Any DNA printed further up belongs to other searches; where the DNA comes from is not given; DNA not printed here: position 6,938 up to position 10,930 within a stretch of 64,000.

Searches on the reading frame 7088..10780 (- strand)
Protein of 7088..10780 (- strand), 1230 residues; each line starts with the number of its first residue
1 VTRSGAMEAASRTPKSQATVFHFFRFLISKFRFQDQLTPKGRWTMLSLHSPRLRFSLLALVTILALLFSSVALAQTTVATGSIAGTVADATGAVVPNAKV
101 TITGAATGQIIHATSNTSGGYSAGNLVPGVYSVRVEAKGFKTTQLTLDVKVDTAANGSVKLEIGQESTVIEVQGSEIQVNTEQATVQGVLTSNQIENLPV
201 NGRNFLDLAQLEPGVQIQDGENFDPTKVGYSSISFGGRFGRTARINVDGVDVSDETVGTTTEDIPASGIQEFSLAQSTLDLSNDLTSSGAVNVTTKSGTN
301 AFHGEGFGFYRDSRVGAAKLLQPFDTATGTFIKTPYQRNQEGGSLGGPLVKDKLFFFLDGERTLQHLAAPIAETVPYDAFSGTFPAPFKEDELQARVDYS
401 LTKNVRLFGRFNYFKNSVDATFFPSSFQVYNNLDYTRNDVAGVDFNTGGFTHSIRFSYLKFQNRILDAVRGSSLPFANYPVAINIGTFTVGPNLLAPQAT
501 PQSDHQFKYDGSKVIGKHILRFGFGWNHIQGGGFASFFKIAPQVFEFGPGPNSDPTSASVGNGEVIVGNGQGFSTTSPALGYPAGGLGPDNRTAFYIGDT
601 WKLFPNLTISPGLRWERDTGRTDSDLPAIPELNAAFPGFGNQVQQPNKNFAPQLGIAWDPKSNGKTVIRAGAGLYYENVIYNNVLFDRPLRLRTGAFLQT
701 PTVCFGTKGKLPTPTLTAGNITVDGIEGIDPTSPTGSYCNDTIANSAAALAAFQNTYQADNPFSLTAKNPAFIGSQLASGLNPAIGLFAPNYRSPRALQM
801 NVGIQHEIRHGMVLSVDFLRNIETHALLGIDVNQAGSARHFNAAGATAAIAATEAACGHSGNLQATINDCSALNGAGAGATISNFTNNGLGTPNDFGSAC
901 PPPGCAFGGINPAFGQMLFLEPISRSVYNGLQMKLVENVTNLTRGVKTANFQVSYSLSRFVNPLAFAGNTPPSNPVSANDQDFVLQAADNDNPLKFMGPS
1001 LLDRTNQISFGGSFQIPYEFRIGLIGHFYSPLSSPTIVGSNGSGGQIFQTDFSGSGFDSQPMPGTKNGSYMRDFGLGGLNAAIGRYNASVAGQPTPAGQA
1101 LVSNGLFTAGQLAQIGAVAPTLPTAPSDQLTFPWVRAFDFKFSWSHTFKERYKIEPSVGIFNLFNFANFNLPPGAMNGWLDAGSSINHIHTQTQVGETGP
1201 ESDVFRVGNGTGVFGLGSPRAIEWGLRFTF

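Call 56: search_protein_families(library=pfam, proteins=[window:7088-10780:-], max_evalue=0.00001)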
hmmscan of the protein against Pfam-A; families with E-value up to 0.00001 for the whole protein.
window:7088-10780:- (1230 aa): 2 families
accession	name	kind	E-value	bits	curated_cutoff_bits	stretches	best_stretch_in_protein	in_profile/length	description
PF25183.1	OMP_b-brl_4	-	3.2e-66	224.7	30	2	383-1175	147-816/838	Outer membrane beta barrel domain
PF13620.12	CarboxypepD_reg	-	3e-16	60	32.3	1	82-161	1-81/82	Carboxypeptidase regulatory-like domain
